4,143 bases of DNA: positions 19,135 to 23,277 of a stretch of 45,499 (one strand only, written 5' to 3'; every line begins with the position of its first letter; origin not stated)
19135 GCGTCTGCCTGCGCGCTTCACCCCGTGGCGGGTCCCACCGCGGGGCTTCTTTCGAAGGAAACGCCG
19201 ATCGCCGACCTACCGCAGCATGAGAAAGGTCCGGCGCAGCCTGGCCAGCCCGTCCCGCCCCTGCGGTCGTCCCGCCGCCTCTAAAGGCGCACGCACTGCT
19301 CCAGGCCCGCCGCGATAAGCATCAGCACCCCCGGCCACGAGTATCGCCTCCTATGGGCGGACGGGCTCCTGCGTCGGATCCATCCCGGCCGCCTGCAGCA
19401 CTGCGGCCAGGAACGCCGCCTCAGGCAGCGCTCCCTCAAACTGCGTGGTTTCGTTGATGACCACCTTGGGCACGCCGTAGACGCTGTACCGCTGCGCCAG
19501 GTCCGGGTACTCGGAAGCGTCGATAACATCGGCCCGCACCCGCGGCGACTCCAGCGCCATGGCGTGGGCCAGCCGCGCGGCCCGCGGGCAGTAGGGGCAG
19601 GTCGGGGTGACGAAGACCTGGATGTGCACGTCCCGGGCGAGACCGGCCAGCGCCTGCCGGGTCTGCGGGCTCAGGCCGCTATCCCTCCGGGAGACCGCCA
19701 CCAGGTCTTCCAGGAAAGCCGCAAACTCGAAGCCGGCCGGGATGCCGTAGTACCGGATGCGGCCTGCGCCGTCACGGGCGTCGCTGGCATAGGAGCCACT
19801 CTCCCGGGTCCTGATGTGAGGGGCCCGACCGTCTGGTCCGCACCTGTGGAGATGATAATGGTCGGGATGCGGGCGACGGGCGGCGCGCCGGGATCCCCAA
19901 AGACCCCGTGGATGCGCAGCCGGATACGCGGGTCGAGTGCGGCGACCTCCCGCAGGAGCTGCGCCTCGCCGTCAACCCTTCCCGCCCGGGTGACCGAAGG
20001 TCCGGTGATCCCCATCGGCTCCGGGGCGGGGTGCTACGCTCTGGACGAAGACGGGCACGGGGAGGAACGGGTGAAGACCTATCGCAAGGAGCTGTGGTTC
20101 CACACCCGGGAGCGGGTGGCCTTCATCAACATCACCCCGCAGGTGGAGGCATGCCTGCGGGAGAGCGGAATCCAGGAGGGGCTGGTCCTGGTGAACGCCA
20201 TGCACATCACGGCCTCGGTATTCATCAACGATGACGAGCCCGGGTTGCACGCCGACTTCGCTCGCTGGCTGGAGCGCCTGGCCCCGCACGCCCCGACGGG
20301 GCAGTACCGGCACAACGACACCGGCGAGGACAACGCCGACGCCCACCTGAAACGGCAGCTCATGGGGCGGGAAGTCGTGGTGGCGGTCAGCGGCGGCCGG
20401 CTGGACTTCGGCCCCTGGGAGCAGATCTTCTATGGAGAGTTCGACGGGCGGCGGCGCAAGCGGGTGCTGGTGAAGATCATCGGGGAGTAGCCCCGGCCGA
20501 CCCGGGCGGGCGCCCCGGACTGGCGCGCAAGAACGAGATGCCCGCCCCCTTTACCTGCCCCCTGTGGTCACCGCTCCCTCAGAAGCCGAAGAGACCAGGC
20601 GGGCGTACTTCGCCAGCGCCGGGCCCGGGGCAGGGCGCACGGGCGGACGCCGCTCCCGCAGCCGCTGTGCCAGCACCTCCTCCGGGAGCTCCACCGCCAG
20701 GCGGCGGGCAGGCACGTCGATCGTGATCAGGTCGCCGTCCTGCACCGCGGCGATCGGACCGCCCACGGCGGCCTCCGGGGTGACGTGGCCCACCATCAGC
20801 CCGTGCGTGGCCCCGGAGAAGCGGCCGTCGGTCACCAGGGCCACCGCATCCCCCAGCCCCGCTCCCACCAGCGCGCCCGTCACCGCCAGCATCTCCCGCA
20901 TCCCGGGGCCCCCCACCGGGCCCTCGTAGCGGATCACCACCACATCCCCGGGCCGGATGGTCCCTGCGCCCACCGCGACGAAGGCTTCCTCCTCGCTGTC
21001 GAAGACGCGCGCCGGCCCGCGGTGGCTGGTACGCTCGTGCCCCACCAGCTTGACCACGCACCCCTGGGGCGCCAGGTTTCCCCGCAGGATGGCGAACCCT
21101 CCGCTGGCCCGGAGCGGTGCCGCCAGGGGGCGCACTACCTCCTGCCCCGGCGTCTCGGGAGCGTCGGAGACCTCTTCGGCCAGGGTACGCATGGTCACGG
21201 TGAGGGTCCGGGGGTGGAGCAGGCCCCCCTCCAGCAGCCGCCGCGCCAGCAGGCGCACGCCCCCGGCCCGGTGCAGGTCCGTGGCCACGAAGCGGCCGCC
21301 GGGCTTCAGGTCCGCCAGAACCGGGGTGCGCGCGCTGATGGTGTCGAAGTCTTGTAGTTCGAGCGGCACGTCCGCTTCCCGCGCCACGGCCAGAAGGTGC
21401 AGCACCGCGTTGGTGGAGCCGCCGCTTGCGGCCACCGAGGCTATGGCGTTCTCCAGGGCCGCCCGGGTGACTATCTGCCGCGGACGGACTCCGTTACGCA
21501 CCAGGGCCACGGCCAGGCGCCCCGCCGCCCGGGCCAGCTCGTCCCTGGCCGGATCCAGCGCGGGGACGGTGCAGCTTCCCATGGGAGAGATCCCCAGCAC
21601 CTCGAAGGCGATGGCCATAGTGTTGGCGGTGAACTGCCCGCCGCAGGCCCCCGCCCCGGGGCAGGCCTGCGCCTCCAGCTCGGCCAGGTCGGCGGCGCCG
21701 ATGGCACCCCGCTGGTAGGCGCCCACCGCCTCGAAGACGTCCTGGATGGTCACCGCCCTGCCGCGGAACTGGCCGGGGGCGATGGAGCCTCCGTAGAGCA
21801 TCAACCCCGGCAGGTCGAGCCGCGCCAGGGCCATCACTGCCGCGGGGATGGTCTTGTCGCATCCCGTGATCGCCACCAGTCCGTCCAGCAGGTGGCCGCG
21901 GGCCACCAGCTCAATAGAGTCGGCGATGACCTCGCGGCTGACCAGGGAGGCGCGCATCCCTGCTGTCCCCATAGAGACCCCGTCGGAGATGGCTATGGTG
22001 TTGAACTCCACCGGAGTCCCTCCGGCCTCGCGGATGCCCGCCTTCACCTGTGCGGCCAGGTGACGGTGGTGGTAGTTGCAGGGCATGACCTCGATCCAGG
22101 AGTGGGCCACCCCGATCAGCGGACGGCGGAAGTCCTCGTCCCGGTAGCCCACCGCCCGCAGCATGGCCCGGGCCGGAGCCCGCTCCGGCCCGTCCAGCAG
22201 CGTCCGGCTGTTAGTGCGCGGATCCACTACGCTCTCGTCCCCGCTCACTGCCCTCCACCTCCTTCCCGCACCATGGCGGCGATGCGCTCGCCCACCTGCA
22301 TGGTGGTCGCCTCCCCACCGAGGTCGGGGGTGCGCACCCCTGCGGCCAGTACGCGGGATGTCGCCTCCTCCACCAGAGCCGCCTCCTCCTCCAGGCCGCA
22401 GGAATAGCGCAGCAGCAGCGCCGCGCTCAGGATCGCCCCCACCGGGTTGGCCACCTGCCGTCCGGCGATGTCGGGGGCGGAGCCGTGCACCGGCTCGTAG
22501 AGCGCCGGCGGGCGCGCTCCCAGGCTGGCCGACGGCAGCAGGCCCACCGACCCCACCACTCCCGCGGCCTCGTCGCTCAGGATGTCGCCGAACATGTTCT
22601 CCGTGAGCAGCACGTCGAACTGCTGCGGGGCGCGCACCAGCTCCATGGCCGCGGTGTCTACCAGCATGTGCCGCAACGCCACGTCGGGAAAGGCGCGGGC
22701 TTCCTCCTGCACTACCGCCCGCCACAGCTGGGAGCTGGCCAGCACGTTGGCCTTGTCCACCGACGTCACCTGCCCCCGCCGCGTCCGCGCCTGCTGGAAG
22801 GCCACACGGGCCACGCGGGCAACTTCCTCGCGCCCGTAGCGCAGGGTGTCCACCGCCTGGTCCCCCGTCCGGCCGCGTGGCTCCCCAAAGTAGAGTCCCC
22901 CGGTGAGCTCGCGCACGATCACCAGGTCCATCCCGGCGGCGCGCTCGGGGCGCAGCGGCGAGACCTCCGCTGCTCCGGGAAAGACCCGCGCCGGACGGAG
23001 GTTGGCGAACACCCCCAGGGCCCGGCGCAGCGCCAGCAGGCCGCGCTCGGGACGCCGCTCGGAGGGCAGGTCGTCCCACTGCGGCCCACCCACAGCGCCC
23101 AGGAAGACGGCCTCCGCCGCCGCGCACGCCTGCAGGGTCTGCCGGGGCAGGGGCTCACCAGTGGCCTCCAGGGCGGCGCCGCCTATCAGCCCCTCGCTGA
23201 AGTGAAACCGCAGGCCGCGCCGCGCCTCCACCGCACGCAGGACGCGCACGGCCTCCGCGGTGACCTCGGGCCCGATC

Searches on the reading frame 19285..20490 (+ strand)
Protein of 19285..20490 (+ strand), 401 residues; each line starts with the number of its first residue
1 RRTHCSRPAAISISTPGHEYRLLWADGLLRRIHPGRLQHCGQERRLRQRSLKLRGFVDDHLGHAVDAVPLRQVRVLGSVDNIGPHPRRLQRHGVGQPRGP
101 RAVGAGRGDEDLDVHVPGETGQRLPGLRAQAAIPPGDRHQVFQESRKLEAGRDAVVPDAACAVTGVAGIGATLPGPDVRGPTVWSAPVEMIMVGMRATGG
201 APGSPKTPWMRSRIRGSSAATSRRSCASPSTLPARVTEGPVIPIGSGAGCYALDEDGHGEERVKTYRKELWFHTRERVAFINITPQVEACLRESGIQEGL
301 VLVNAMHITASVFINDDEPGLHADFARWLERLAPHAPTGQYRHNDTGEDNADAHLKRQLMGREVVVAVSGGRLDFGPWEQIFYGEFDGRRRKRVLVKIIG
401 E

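Call 78: search_protein_families(library=pfam, proteins=[window:19285-20490:+], max_evalue=0.001)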
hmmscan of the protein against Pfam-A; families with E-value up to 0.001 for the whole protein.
window:19285-20490:+ (401 aa): 1 family
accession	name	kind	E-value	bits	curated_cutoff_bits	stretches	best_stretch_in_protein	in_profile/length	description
PF01894.22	UPF0047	-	1.7e-37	128.6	27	1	282-398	1-117/117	Uncharacterised protein family UPF0047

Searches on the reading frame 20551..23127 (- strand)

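Call 78: search_protein_families(library=pfam, proteins=[window:20551-23127:-], max_evalue=0.001)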
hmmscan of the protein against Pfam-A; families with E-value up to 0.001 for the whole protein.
window:20551-23127:- (858 aa): 2 families
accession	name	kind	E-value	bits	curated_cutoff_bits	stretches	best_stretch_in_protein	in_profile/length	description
PF00920.27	ILVD_EDD_N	-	2e-123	412.1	27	1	335-651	1-315/316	Dihydroxy-acid/6-phosphogluconate dehydratase N-terminal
PF24877.1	ILV_EDD_C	-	7.3e-72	241.2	27.7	1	663-852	1-191/191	Dihydroxy-acid/6-phosphogluconate dehydratase C-terminal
